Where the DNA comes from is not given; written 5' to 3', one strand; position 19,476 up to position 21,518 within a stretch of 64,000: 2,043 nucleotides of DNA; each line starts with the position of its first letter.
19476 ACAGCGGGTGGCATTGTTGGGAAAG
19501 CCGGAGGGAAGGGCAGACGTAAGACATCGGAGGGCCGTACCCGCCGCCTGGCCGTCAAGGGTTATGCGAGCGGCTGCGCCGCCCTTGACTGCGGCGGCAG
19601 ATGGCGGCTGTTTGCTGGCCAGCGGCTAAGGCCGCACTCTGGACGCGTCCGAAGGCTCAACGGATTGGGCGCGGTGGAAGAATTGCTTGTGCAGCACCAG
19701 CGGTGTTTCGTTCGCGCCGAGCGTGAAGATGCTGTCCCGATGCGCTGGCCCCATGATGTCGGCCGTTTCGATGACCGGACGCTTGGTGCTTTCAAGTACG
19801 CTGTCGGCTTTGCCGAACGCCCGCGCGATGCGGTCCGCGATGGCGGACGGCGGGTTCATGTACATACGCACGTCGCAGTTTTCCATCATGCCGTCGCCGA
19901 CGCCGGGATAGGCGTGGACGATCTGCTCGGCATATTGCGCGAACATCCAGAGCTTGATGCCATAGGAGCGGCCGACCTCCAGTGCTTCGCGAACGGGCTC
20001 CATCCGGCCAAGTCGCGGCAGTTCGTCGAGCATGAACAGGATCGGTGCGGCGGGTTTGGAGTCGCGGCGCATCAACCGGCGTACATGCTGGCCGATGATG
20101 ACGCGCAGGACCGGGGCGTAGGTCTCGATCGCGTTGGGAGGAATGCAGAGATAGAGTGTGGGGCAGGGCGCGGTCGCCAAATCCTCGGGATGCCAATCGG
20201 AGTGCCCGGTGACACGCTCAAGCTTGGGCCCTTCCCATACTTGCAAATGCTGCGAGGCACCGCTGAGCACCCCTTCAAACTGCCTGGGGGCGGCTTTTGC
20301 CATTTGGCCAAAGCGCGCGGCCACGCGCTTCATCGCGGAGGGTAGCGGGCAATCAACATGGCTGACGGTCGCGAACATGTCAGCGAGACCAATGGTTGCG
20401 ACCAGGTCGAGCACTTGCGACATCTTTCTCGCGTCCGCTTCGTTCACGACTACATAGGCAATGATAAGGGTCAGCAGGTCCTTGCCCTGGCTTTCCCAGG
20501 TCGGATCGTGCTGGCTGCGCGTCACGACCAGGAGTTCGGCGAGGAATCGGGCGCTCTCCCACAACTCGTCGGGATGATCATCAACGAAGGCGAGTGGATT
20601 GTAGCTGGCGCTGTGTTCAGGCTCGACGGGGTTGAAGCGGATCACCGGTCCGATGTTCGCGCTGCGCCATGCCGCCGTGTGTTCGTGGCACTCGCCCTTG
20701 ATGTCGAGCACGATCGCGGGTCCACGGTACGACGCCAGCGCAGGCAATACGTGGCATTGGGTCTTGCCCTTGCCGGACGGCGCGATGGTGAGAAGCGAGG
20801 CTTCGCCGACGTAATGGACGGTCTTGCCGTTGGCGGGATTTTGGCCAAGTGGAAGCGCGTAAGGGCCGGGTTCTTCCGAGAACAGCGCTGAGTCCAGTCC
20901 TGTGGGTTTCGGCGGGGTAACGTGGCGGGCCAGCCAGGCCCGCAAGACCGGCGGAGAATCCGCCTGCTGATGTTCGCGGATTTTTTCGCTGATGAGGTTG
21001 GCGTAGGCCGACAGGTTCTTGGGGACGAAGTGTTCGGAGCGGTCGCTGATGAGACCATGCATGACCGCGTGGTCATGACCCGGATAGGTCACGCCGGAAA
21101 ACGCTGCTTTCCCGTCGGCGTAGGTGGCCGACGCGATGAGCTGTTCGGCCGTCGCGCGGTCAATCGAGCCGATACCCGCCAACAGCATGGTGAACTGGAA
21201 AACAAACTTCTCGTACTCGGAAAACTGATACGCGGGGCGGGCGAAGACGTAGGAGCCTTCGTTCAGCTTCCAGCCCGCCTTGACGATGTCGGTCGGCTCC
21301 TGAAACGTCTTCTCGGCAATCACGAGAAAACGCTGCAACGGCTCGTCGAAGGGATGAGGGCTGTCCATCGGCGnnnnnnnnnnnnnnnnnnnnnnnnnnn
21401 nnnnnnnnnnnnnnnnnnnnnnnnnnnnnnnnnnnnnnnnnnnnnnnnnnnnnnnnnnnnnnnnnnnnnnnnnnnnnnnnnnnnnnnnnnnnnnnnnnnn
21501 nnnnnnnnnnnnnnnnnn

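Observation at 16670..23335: Two complete MobQ relaxase-oriT-coupling-protein modules side by side, no mating-pore genes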

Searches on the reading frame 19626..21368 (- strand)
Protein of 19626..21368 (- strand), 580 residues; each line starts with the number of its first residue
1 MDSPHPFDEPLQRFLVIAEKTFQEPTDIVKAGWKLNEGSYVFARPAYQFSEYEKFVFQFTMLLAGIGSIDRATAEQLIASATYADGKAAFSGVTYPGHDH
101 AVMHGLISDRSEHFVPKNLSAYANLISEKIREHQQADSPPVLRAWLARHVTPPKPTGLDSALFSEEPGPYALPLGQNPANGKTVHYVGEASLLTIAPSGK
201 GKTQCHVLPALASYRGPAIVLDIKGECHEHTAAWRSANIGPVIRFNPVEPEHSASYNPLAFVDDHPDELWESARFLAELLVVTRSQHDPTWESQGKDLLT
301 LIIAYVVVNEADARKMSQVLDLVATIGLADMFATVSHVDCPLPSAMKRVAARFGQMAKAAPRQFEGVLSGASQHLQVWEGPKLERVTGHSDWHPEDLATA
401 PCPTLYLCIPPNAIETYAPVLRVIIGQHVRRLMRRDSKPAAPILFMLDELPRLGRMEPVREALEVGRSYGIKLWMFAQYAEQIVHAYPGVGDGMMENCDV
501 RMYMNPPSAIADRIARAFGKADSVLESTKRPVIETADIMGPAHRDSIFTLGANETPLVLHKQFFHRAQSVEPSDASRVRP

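Call 3: search_protein_families(library=pfam, proteins=[window:19626-21368:-], max_evalue=0.01)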
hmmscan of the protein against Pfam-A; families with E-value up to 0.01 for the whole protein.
window:19626-21368:- (580 aa): 3 families
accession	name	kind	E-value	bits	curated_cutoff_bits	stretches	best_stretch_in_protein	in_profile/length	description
PF02534.20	T4SS-DNA_transf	-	4.5e-50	171.3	20.1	1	191-527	46-391/468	Type IV secretory system Conjugative DNA transfer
PF12696.13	TraG-D_C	-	6.3e-15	55.7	22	1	442-529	1-90/126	TraM recognition site of TraD and TraG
PF10412.15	TrwB_AAD_bind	-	2.9e-14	53.2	20.5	1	198-522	24-327/387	Type IV secretion-system coupling protein DNA-binding domain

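Call 22: search_protein_families(library=padloc, proteins=[window:19626-21368:-], max_evalue=0.01)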
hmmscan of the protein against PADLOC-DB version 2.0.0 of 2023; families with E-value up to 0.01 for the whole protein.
window:19626-21368:- (580 aa): 0 families

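Call 24: find_homologous_proteins(query=window:19626-21368:-)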
Query window:19626-21368:- (580 aa): 349 proteins with E <= 0.001 among 8000 candidates; the best 120 are listed.
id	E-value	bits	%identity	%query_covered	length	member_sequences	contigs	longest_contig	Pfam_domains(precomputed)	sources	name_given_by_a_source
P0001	0.0e+0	1338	100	100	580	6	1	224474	PF10412.16,PF02534.21,PF12696.14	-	-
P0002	0.0e+0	1167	89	97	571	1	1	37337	PF10412.16,PF02534.21,PF12696.14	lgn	-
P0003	0.0e+0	1152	87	98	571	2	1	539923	PF10412.16,PF02534.21,PF12696.14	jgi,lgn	-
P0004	0.0e+0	1064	80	98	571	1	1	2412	PF10412.16,PF02534.21,PF12696.14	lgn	-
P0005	0.0e+0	1054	80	97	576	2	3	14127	PF10412.16,PF02534.21,PF12696.14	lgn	-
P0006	1.4e-244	831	64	96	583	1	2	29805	PF10412.16,PF02534.21,PF12696.14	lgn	-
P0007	3.6e-242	824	64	97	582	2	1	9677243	PF10412.16,PF02534.21,PF12696.14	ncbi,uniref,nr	ncbi:type IV secretory system conjugative DNA transfer family protein [Bradyrhizobium japonicum]|uni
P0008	1.6e-238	812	63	96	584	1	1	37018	PF10412.16,PF02534.21,PF12696.14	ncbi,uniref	ncbi:type IV secretory system conjugative DNA transfer family protein [Bradyrhizobium sp. LA7.1]|uni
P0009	1.2e-237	809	64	96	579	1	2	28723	PF10412.16,PF02534.21,PF12696.14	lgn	-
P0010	3.5e-236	804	63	97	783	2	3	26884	PF10412.16,PF02534.21,PF12696.14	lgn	-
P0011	3.7e-235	800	61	96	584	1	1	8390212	PF10412.16,PF02534.21,PF12696.14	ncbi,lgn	ncbi:type IV secretion system protein VirD4 [Bradyrhizobium sp. USDA 4369]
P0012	4.8e-235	800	63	97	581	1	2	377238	PF10412.16,PF02534.21,PF12696.14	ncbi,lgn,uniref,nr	ncbi:hypothetical protein BwSF12_55010 [Bradyrhizobium ottawaense]|uniref:type IV secretory system c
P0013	7.7e-234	796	63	96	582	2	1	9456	PF10412.16,PF02534.21,PF12696.14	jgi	jgi:type IV secretion system protein VirD4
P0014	1.8e-232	792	62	96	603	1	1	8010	PF10412.16,PF02534.21,PF12696.14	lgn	-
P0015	6.2e-232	790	62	96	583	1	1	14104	PF10412.16,PF02534.21,PF12696.14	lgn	-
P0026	3.5e-213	728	58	97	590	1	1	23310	PF10412.16,PF02534.21,PF12696.14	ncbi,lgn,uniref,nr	ncbi:type IV secretory system conjugative DNA transfer family protein (plasmid) [Labrenzia sp. 5N]|u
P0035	2.0e-199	682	54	97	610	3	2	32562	PF10412.16,PF02534.21,PF12696.14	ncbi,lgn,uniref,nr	ncbi:type IV secretory system conjugative DNA transfer family protein [Rhizobium paknamense]|uniref:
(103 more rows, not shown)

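Call 25: find_encoding_contigs(protein=P0007, flank=10000, max_places=2)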
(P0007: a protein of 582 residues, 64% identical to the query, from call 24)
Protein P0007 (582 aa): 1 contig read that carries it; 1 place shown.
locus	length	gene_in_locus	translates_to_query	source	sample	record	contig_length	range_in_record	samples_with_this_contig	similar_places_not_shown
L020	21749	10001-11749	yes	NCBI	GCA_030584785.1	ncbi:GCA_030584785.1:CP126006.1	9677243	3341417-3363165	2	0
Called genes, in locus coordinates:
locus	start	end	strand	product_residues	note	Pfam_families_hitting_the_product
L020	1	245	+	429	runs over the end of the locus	-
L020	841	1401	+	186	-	PF00717:Peptidase_S24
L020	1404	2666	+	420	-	PF00817:IMS, PF11799:IMS_C, PF13438:DUF4113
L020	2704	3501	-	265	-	PF25164:CoiA_N (weak)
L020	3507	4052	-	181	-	PF06094:GGACT, PF13772:AIG2_2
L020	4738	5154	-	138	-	-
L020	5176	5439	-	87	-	-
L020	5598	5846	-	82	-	-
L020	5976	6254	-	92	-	-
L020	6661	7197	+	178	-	PF00239:Resolvase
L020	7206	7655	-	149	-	-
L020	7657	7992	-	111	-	-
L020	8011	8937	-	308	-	PF03389:MobA_MobL, PF03432:Relaxase (weak)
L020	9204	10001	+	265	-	-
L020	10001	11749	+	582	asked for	PF02534:T4SS-DNA_transf, PF10412:TrwB_AAD_bind, PF12696:TraG-D_C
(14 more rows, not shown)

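Call 26: find_encoding_contigs(protein=P0026, flank=10000, max_places=2)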
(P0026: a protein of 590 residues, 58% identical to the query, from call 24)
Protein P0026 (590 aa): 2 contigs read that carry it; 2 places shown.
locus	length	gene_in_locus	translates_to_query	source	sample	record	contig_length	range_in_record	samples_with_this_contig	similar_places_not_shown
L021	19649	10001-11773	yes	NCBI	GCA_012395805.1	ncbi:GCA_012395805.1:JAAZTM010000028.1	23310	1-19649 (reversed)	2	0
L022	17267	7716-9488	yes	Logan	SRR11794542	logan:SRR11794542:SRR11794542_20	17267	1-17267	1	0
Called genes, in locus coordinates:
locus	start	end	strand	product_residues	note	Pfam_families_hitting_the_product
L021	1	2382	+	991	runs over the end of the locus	PF13700:DUF4158, PF01526:DDE_Tnp_Tn3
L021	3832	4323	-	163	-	-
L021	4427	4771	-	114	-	-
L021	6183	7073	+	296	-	PF12834:Phage_int_SAM_2, PF12835:Integrase_1 (weak)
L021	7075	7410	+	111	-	-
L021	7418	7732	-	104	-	-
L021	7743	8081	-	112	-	-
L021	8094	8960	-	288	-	PF03432:Relaxase, PF03389:MobA_MobL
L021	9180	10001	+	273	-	-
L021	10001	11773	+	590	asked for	PF02534:T4SS-DNA_transf, PF10412:TrwB_AAD_bind, PF12696:TraG-D_C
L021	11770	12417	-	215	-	-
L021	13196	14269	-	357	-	PF04796:RepA_C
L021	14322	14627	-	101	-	-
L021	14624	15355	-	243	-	PF01656:CbiA, PF07015:VirC1, PF09140:MipZ (weak), PF10609:ParA (faint), PF13614:AAA_31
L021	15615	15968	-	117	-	PF12599:DUF3768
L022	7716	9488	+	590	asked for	PF02534:T4SS-DNA_transf, PF10412:TrwB_AAD_bind, PF12696:TraG-D_C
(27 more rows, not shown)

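Call 27: find_encoding_contigs(protein=P0035, flank=10000, max_places=2)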
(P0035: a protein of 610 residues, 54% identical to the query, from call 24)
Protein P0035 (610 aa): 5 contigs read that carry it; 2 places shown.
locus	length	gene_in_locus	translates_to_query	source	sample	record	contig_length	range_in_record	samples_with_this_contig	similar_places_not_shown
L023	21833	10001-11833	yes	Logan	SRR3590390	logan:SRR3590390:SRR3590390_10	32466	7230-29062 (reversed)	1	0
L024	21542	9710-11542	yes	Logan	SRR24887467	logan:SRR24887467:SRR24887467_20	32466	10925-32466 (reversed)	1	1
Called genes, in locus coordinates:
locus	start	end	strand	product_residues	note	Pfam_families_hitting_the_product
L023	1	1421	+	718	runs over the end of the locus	PF13589:HATPase_c_3, PF02518:HATPase_c (weak)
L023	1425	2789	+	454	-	-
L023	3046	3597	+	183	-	-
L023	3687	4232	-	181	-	-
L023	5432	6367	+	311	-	PF12834:Phage_int_SAM_2, PF12835:Integrase_1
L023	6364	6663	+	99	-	-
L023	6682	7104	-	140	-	-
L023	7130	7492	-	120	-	-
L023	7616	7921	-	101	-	-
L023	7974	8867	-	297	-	PF03432:Relaxase, PF03389:MobA_MobL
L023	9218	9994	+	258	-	-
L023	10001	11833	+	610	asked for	PF02534:T4SS-DNA_transf, PF10412:TrwB_AAD_bind, PF12696:TraG-D_C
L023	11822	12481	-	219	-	-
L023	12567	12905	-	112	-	PF12599:DUF3768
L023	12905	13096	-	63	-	-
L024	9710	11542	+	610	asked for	PF02534:T4SS-DNA_transf, PF10412:TrwB_AAD_bind, PF12696:TraG-D_C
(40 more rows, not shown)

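Call 41: find_related_loci(query=A1, collection=genome_contigs, flank=10000)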
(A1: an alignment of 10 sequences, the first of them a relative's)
Query A1 (580 aa) in genome_contigs; peptide patterns used: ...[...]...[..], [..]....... (x = any residue, [..] = any of these).
22 stretches matched a pattern; 3 encode a relative of the query (tblastn E <= 1e-3); 3 distinct loci.
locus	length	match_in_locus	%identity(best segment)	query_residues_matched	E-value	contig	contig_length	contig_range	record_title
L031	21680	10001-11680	60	12-565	0e+0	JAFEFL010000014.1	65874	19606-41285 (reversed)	MAG: Proteobacteria bacterium isolate SZAS LIN-22 LIN-643__14__length-65874, whole genome shotgun sequence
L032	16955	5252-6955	54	13-572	0e+0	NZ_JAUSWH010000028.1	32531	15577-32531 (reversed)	Rhizobium paknamense strain DSM 100301 Ga0480191_28, whole genome shotgun sequence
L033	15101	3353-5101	49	8-580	2e-177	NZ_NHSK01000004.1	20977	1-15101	Rhodoplanes elegans strain DSM 11907 scaffold0004, whole genome shotgun sequence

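Call 56: search_protein_families(library=ncbifam, proteins=[window:19626-21368:-], max_evalue=0.001)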
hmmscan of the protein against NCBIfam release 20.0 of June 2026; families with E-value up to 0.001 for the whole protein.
window:19626-21368:- (580 aa): 8 families
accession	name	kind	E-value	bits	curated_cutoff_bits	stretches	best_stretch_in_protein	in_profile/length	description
NF010450.0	PRK13876.1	subfamily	7.1e-43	146.8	674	1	185-522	140-481/667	IncP-type conjugal transfer protein TraG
NF045973.1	conju_CD1115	equivalog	1.7e-33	116.2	250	1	191-508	26-362/442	VirD4-like conjugal transfer protein, CD1115 family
NF010424.0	PRK13850.1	equivalog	2.1e-32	112.1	681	1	193-519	143-469/670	type IV secretion system ATPase VirD4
NF010394.0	PRK13822.1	subfamily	1.4e-31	110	443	1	192-531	227-570/643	conjugal transfer coupling protein TraG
NF010453.0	PRK13880.1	subfamily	7e-30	103.8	586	1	186-522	163-521/630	conjugal transfer coupling protein TraG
NF010472.0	PRK13897.1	equivalog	6.6e-27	94.3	728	1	193-491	162-456/657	type IV secretion system component VirD4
TIGR02767.1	TraG-Ti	equivalog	1.3e-23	83.7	686.2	1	191-488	213-512/623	Ti-type conjugative transfer system protein TraG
TIGR02759.1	TraD_Ftype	equivalog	0.00017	20.5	521.35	0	415-521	381-489/566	type IV conjugative transfer system coupling protein TraD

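Call 70: search_dna_similar(query=window:19626-21368:-, collection=plasmids, mode=protein, max_evalue=1e-60, max_rows=40)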
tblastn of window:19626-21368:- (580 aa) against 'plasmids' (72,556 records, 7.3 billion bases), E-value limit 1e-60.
Records with a match: 4; places in all: 4; records where one place covers at least 80% of the query: 2.
Best place of each record, by identity: <60% 4.
By first word of the organism name: Agrobacterium 2; Pseudosulfitobacter 1; Mesorhizobium 1.
By predicted mobility (MOB-suite, as given by PLSDB): conjugative 2; mobilizable 2.
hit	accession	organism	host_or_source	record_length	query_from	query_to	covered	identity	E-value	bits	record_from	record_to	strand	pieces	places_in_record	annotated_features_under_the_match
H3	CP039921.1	Agrobacterium tumefaciens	-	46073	9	565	96%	58.1%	0e+0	664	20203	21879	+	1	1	type IV secretory system conjugative DNA transfer family protein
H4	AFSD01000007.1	Agrobacterium tumefaciens F2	soil near Harbin Institute of Technology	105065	9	565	96%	58.1%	0e+0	664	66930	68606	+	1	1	TRAG family protein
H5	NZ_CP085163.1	Pseudosulfitobacter sp. DSM 107133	cell culture,Seawater from the North ...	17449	266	569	52%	50.3%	1e-91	315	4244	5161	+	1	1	type IV secretory system conjugative DNA transfer family protein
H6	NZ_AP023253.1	Mesorhizobium sp. 131-2-5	Lotus japonicus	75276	171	565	68%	35.7%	7e-64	234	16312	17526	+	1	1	type IV secretory system conjugative DNA transfer family protein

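Call 73: get_annotated_region(hit=H3, flank=6000)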
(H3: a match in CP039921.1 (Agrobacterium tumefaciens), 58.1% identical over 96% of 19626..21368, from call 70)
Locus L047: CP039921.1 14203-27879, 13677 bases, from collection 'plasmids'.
description: Agrobacterium tumefaciens strain CFBP6626 plasmid pAtCFBP6626d, complete sequence
organism: Agrobacterium tumefaciens (NCBI taxid 358)
taxonomy: Bacteria; Pseudomonadota; Alphaproteobacteria; Hyphomicrobiales; Rhizobiaceae; Agrobacterium; Agrobacterium tumefaciens
host: -; source: -; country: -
typing (MOB-suite, as given by PLSDB): conjugative; relaxase MOBQ; mating-pair formation MPF_T
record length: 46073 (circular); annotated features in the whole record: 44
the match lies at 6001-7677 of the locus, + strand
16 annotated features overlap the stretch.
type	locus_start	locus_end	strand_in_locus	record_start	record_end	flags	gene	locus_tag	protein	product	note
CDS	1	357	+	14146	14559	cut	-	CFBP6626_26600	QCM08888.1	hypothetical protein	-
CDS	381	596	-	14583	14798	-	-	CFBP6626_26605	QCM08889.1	hypothetical protein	-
CDS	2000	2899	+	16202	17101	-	-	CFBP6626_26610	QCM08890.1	integrase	-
CDS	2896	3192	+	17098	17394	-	-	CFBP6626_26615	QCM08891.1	hypothetical protein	-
CDS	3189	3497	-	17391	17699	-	-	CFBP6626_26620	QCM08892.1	hypothetical protein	-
CDS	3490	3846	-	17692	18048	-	-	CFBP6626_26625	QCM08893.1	hypothetical protein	-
CDS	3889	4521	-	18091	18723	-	-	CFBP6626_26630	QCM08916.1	conjugal transfer protein traA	-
CDS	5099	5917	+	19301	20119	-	-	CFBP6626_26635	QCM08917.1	hypothetical protein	-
CDS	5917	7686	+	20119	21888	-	-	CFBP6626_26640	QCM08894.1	type IV secretory system conjugative DNA transfer family protein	-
CDS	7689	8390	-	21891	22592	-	-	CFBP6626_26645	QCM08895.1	hypothetical protein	-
CDS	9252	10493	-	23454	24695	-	-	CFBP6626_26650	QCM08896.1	replication protein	-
CDS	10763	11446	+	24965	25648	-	-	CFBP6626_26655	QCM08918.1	ParA family protein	-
CDS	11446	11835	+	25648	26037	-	-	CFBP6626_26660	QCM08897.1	stability/partitioning determinant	-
CDS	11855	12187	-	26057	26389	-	-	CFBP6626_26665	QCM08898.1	DUF3768 domain-containing protein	-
CDS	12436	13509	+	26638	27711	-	-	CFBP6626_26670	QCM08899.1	hypothetical protein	-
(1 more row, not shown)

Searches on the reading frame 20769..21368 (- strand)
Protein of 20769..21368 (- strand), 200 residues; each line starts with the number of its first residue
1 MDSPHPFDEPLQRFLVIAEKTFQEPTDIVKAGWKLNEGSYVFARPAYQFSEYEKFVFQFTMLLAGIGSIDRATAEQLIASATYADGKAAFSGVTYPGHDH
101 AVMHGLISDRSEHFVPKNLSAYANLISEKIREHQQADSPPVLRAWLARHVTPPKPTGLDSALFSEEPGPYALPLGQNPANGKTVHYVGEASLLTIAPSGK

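Call 102: predict_structure(alignment_id=A3)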
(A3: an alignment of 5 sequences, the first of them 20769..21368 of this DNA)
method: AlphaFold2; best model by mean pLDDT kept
length: 200 residues; sequences in the alignment: 5
mean_pLDDT: 72.4   pTM: 0.64
mean pLDDT of the five models: 72.4, 68.6, 63.5, 63.0, 57.9
residues with pLDDT >= 90: 11; 70-90: 119; 50-70: 40; < 50: 30
segments of 3 or more residues with pLDDT < 50: 1-8, 152-160, 188-200
pLDDT, mean of each block of 10 residues (from residue 1): 49 81 86 79 87 89 88 89 84 64 72 80 85 81 82 43 58 63 60 29
secondary structure, 60 per line:
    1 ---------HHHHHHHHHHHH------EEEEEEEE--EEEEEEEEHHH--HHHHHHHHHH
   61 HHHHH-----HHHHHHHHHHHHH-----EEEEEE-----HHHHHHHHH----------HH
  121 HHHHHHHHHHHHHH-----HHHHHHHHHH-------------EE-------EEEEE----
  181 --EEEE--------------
elements in order: H10-21 E28-35 E38-45 H51-65 H71-83 E89-94 H100-108 H119-134 H140-149 E172-176 E183-186

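Call 105: fold_search(model_id=the predicted structure, library=pdb)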
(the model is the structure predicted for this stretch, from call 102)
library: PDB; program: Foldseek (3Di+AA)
matches with E <= 10: 450; with E <= 0.001: 0
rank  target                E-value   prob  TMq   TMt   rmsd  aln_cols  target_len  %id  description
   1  2nrw                  1.1e-01  0.09  0.14  0.14  17.7       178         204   11  Crystal structure of the C terminal half of UvrC (released 2007-02-06)
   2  4pc1_D                3.9e-01  0.08  0.16  0.13  20.3       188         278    8  Elongation Factor Tu:Ts complex with a bound phosphate (released 2015-05-06)
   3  4q05_A                5.2e-01  0.11  0.19  0.13  16.0       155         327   10  Crystal structure of an esterase E25 (released 2014-06-04)
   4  5mlc_Q                5.5e-01  0.08  0.13  0.19  14.3       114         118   14  Cryo-EM structure of the spinach chloroplast ribosome reveals the location of plastid-specific ribosomal proteins and  (released 2016-12-28)
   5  1efu_B                5.5e-01  0.06  0.15  0.12  19.8       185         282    9  ELONGATION FACTOR COMPLEX EF-TU/EF-TS FROM ESCHERICHIA COLI (released 1997-01-11)
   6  4j15_B                5.5e-01  0.02  0.12  0.07  18.9       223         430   11  Crystal structure of human cytosolic aspartyl-tRNA synthetase, a component of multi-tRNA synthetase complex (released 2013-05-15)
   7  4nh7_A                5.8e-01  0.03  0.13  0.12  15.7       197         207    9  Correlation between chemotype-dependent binding conformations of HSP90 alpha/beta and isoform selectivity (released 2014-01-15)
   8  3mmp_A                7.8e-01  0.06  0.16  0.06  19.6       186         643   10  Structure of the Qb replicase, an RNA-dependent RNA polymerase consisting of viral and host proteins (released 2010-06-09)
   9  4pc6_C                8.3e-01  0.06  0.17  0.13  20.9       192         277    9  Elongation factor Tu:Ts complex with bound GDPNP (released 2015-05-06)
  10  4q7j_A                8.8e-01  0.06  0.16  0.13  19.4       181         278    9  Complex structure of viral RNA polymerase (released 2014-08-27)
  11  1jcg                  8.8e-01  0.04  0.14  0.10  17.6       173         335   12  MREB FROM THERMOTOGA MARITIMA, AMPPNP (released 2001-09-19)
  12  2ych_A                9.8e-01  0.05  0.13  0.08  15.1       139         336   12  PilM-PilN type IV pilus biogenesis complex (released 2011-05-11)
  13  4ce4_u                1.1e+00  0.04  0.13  0.17  15.5       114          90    6  39S large subunit of the porcine mitochondrial ribosome (released 2013-12-18)
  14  9a75_A                1.1e+00  0.04  0.16  0.12  21.3       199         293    6  Integrative model of EFTS-ASPA by crosslinking MS and deep learning (released 2024-09-18)
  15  9n81_c                1.2e+00  0.04  0.12  0.11  19.7       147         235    7  A gap-filling complex with Pol mu engaged in the NHEJ Pathway (released 2025-04-23)
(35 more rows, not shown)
